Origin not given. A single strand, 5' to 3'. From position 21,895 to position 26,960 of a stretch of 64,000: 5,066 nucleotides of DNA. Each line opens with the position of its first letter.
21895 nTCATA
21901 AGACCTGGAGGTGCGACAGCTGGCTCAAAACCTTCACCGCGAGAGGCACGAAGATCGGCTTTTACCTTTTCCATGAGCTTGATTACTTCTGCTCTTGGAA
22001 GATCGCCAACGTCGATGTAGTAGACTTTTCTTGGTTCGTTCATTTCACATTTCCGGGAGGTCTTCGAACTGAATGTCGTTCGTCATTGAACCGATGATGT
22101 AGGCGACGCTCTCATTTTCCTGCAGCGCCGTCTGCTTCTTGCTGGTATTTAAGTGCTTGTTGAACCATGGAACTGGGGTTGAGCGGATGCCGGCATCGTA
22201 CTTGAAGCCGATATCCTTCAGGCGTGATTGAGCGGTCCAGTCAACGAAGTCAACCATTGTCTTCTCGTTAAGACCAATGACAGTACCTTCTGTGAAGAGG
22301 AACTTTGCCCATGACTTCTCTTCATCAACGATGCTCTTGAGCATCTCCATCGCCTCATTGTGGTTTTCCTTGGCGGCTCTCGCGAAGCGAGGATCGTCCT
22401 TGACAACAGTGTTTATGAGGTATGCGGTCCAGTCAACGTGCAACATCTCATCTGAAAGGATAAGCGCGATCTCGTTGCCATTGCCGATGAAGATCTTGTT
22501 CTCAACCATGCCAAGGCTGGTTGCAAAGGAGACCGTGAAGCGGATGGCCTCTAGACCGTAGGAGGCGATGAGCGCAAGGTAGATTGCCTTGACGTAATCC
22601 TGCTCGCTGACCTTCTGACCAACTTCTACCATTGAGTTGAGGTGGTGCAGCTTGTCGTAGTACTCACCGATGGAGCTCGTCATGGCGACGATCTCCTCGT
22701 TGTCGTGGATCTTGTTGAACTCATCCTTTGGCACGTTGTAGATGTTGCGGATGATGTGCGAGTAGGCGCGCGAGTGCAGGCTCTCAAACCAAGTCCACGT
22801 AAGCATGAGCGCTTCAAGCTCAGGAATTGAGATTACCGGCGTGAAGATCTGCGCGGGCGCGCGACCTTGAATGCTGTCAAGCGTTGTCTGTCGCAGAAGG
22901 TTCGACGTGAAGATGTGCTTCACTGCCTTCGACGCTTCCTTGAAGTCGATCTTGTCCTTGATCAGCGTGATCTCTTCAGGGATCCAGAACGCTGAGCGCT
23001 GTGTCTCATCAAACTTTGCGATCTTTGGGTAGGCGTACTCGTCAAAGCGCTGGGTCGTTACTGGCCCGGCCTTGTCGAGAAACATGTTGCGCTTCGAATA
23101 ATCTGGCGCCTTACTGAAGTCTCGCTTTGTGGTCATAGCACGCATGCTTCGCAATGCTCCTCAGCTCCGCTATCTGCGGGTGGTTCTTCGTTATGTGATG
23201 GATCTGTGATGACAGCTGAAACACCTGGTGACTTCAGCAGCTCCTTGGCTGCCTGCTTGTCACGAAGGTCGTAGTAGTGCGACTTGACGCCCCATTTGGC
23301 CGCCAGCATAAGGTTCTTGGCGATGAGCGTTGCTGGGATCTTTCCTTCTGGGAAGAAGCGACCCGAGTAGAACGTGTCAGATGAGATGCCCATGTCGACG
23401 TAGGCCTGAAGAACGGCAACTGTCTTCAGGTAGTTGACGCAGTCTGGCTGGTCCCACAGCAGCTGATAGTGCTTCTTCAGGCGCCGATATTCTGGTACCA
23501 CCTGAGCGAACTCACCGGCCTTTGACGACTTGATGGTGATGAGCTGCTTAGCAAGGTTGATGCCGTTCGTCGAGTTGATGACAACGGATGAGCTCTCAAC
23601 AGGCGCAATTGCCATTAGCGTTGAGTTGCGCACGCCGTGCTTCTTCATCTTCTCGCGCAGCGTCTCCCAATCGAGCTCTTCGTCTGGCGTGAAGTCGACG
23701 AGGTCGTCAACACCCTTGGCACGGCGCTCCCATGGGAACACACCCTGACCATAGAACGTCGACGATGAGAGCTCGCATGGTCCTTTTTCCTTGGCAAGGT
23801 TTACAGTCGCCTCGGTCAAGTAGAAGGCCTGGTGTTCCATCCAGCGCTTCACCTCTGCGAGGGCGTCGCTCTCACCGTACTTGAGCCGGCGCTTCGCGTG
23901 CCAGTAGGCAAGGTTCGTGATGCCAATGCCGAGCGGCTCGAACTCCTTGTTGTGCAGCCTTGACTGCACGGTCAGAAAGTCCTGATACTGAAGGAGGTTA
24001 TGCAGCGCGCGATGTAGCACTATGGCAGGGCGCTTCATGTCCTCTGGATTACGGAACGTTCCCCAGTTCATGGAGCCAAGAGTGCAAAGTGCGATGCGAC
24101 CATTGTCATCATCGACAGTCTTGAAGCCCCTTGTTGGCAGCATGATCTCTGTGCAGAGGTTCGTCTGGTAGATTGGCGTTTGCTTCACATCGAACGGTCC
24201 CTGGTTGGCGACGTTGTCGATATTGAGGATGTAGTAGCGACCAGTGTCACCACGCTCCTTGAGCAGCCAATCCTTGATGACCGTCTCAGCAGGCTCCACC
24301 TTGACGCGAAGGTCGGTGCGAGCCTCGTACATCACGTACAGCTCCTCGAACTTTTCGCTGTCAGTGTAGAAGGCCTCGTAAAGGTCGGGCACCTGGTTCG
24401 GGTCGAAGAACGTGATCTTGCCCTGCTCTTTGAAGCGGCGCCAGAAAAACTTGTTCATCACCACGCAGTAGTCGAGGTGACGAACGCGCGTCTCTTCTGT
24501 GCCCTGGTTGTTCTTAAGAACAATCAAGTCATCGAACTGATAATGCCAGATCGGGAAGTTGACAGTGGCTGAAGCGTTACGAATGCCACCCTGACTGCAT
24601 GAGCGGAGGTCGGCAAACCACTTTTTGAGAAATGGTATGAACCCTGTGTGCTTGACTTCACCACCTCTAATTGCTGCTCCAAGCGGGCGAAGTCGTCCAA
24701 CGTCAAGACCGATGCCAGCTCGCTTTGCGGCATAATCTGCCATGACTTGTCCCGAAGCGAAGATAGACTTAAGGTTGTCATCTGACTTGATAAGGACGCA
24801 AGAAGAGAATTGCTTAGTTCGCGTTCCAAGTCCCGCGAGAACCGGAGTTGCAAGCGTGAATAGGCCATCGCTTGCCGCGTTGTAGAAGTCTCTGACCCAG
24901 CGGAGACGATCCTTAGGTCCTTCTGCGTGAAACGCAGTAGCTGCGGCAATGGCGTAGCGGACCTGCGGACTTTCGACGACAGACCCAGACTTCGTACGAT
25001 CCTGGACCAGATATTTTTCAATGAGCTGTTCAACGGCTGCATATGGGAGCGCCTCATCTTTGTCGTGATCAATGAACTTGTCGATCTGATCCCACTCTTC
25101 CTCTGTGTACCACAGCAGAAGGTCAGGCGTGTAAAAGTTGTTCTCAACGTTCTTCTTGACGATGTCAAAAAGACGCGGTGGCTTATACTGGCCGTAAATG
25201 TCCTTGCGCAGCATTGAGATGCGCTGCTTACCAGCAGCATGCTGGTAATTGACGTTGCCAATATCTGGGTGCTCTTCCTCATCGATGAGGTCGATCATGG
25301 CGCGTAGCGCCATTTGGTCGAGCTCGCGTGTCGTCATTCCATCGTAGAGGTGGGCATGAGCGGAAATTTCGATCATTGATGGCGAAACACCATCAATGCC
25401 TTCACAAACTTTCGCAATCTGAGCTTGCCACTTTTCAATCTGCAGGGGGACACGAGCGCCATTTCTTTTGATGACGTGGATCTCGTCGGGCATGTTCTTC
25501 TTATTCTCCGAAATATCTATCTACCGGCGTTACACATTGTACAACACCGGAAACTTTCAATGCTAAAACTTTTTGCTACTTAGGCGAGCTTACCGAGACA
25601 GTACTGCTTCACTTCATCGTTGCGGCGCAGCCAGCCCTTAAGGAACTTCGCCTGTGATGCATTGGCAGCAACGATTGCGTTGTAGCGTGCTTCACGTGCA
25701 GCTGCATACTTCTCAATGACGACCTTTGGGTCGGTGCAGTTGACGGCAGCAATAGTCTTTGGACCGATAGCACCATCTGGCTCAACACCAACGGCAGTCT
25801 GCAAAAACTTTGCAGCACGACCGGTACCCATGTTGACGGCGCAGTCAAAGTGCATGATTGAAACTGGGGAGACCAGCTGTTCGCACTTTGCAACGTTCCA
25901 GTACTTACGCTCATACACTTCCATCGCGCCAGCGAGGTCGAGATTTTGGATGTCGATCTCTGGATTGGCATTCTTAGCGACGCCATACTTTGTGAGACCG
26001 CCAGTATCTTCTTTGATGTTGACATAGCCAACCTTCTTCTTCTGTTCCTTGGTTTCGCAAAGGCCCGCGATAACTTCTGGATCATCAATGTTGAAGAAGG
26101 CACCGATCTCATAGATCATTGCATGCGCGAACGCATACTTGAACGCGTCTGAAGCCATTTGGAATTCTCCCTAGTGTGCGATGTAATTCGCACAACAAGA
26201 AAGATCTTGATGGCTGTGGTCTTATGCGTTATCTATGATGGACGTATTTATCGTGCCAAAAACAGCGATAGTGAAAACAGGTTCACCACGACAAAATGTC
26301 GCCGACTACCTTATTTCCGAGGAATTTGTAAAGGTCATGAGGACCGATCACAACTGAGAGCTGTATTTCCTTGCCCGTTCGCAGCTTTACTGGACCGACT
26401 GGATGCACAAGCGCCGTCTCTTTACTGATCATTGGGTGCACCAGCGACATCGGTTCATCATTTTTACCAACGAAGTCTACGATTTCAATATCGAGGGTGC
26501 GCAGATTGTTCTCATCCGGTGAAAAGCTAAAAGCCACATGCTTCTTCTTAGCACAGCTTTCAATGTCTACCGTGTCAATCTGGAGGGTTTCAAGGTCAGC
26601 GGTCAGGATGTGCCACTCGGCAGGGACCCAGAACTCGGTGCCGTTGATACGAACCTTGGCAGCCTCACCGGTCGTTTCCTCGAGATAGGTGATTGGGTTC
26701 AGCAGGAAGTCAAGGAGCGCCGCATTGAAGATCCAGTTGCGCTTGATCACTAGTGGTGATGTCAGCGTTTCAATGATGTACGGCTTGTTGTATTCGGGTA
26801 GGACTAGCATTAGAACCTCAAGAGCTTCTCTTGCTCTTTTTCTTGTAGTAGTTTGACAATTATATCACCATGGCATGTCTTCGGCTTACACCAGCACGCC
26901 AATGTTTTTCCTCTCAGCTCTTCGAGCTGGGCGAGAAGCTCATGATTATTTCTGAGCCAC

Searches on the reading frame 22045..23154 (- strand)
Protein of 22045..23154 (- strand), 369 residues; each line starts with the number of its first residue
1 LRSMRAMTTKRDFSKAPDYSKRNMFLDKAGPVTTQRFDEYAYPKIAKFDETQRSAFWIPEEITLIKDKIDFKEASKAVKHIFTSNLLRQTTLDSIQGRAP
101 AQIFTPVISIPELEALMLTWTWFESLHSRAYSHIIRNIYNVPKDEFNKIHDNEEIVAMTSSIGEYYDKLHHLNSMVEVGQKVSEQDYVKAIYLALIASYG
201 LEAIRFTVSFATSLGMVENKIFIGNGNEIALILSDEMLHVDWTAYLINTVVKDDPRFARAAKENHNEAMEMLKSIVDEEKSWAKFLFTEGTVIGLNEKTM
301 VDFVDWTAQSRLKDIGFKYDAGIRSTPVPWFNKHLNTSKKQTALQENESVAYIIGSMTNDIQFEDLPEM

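Call 16: search_protein_families(library=phrogs, proteins=[window:22045-23154:-], max_evalue=0.00001)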
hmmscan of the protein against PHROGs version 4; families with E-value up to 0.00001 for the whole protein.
window:22045-23154:- (369 aa): 4 families
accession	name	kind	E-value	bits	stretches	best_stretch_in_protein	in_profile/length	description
phrog_86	-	DNA, RNA and nucleotide metabolism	1e-105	355.3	1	3-365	37-397/504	ribonucleoside diphosphate reductase small subunit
phrog_10582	-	DNA, RNA and nucleotide metabolism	7.8e-49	167.2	1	20-184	14-176/255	ribonucleotide reductase class Ia beta subunit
phrog_8368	-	DNA, RNA and nucleotide metabolism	6.3e-35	121.4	1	224-362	3-145/156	aerobic NDP reductase small subunit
phrog_24856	-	DNA, RNA and nucleotide metabolism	7.2e-09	36.7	1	48-232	21-194/195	ribonucleotide reductase class Ia beta subunit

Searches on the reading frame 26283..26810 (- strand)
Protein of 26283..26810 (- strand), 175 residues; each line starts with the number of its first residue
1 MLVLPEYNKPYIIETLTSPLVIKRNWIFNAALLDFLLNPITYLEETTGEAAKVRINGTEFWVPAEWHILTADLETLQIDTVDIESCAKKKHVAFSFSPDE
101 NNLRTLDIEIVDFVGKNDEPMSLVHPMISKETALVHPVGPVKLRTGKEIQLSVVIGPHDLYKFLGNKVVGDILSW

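Call 79: search_protein_families(library=phrogs, proteins=[window:26283-26810:-], max_evalue=0.00001)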
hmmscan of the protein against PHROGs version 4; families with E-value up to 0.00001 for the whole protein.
window:26283-26810:- (175 aa): 1 family
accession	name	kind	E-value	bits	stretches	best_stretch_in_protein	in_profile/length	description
phrog_11279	-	unknown function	2.9e-12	47.8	1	32-138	35-138/166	-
